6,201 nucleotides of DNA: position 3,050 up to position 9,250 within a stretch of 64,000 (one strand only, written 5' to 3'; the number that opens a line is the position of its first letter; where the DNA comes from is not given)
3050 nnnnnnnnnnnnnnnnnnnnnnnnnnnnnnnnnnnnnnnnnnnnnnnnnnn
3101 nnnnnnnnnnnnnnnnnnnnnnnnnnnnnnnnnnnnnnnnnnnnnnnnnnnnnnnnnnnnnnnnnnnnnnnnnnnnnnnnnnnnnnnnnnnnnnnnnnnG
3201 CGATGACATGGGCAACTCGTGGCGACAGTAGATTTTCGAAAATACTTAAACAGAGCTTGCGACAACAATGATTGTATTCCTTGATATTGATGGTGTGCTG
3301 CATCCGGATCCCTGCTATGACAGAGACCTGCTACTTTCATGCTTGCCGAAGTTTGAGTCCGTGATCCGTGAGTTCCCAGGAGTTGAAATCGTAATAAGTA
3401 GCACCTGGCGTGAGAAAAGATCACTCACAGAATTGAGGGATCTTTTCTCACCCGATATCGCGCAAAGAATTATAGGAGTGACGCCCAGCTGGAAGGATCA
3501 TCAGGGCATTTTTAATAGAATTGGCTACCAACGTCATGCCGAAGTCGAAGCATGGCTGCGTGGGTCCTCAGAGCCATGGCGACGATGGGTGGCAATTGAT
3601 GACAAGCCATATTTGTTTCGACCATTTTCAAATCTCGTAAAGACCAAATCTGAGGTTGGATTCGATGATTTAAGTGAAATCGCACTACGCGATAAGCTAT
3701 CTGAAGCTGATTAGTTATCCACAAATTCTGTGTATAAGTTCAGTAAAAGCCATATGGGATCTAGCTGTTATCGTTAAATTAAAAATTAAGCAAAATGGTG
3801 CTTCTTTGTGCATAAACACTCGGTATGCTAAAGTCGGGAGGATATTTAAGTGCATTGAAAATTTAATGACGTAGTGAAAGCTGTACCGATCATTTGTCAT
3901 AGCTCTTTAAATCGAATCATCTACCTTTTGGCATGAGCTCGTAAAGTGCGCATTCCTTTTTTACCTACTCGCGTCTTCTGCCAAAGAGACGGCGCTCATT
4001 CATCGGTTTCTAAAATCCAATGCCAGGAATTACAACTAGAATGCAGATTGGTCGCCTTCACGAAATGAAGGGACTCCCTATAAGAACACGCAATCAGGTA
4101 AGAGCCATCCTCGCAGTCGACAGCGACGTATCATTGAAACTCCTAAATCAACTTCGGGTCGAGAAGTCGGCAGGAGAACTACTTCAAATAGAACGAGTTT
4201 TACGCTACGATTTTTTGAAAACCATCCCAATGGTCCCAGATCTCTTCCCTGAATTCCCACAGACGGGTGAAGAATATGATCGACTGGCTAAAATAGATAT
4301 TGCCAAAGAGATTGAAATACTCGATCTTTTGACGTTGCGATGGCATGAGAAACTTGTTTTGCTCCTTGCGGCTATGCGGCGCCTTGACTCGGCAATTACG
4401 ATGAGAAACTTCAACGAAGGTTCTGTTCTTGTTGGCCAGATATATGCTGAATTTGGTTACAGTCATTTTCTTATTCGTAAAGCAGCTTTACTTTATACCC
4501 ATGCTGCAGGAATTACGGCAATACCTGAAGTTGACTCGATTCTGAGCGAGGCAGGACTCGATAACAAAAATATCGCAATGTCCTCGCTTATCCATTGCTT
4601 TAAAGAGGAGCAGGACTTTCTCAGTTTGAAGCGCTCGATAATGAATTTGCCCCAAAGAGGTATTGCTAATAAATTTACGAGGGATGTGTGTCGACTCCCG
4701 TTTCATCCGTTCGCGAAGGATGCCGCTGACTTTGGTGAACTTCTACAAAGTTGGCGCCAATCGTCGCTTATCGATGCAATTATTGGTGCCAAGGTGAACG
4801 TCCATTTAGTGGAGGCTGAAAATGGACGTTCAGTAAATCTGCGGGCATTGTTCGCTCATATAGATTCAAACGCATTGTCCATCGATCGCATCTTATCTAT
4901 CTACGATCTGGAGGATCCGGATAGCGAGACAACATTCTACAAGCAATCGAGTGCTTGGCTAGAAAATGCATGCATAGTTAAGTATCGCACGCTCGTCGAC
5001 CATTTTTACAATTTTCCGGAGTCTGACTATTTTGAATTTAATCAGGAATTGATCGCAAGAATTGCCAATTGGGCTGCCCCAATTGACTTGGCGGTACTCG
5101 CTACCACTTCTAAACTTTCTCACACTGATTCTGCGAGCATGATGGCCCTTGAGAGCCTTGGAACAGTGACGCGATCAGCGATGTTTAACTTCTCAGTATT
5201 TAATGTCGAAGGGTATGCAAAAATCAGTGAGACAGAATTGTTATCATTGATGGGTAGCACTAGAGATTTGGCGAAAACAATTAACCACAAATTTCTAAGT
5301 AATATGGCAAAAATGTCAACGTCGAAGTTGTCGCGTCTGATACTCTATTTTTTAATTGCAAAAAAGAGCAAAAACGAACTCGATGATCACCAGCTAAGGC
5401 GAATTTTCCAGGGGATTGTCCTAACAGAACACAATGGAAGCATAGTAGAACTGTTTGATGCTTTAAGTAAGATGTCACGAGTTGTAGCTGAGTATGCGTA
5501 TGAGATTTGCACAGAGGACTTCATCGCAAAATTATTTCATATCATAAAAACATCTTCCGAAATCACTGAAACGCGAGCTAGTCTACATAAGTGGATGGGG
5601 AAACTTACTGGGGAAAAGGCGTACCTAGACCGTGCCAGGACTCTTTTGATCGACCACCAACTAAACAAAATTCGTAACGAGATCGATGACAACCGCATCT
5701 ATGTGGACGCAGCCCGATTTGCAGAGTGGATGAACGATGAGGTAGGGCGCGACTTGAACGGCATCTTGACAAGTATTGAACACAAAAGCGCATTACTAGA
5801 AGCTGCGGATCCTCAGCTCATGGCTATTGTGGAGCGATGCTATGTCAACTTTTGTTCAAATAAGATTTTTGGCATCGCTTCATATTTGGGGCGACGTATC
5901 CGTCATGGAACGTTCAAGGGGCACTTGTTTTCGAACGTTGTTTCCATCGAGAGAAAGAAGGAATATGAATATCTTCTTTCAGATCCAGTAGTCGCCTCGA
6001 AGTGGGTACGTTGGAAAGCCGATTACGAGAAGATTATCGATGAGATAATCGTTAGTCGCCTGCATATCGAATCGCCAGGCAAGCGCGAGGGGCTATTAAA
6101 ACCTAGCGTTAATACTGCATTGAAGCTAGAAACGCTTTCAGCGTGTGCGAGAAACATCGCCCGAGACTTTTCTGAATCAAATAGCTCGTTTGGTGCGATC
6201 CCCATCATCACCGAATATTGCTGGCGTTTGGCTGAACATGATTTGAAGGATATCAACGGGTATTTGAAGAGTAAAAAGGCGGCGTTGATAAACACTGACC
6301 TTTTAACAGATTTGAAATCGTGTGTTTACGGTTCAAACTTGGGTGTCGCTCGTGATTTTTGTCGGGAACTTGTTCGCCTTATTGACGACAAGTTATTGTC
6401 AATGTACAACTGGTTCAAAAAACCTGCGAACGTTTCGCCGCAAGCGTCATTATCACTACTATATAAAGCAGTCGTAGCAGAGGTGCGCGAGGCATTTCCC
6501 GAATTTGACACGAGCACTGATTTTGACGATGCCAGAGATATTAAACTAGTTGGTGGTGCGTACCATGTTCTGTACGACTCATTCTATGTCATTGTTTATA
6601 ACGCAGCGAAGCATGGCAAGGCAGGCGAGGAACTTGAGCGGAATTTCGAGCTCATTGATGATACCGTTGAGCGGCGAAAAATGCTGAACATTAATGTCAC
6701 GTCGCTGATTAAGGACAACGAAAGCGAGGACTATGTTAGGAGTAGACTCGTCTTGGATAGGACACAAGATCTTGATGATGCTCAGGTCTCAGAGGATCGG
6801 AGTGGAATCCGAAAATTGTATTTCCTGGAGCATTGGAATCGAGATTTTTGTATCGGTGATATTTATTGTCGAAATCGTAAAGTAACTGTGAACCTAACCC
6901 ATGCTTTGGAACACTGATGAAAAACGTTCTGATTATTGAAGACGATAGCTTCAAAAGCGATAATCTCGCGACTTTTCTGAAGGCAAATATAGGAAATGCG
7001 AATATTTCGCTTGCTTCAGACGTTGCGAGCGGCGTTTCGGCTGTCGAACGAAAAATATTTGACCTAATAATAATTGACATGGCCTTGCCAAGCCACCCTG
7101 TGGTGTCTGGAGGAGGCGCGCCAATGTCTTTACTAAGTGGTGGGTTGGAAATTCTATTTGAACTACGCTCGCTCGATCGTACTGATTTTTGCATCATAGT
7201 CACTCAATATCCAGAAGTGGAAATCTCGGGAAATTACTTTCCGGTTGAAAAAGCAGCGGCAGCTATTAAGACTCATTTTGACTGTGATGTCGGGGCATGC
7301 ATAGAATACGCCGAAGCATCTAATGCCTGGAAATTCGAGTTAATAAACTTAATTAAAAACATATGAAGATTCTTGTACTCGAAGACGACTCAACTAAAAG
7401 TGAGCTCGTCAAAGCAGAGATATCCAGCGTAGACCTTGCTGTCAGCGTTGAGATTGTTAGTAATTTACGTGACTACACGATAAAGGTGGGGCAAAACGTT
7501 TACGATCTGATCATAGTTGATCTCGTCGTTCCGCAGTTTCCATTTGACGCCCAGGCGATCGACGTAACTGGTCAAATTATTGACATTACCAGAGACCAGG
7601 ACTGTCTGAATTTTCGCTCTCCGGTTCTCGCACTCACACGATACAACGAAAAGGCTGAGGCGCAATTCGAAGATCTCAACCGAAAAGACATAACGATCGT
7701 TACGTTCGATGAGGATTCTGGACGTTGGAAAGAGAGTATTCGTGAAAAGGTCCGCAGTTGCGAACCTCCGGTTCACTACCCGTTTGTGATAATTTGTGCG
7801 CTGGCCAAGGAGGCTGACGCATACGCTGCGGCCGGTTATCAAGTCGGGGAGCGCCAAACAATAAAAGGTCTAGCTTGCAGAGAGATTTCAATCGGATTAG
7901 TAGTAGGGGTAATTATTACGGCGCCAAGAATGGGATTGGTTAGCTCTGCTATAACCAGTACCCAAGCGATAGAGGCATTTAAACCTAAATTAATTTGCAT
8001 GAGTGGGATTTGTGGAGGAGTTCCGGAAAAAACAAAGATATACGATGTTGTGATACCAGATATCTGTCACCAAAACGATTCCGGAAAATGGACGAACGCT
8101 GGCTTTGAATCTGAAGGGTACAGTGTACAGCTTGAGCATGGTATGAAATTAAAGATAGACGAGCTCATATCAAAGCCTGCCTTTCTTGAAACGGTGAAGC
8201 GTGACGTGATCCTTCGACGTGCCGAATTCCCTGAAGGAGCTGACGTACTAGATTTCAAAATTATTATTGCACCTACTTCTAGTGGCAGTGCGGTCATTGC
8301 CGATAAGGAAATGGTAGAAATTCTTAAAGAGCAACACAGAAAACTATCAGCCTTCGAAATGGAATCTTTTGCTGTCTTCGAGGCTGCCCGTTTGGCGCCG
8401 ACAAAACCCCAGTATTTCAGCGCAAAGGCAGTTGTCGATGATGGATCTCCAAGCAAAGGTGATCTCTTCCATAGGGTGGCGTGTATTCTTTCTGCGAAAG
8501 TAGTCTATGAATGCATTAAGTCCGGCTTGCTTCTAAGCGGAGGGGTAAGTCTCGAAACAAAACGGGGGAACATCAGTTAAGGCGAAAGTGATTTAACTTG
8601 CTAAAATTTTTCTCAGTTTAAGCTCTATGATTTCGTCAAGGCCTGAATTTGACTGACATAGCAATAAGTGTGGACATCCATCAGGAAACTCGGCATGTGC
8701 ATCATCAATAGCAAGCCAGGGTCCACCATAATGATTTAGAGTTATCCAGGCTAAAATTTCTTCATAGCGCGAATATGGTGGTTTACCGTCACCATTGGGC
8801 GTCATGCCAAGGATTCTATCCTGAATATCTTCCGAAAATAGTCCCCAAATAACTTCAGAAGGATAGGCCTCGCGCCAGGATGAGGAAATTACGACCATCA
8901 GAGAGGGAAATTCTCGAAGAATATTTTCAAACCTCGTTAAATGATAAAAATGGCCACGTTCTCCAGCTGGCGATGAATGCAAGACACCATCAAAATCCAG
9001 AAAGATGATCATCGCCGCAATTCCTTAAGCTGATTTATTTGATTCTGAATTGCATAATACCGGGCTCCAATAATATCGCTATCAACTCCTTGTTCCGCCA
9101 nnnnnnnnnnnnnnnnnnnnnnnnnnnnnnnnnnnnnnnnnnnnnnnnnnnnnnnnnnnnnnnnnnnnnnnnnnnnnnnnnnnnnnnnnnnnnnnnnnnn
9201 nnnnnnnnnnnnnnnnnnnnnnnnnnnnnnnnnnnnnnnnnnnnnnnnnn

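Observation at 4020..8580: Detocs-like defensive two-component locus (sensor kinase, buffer receiver, receiver-PNP effector)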

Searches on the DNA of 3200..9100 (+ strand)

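Call 6: search_dna_similar(query=window:3200-9100:+, collection=plasmids, mode=near, max_rows=25)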
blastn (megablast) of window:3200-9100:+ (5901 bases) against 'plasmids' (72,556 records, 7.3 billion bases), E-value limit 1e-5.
No match.
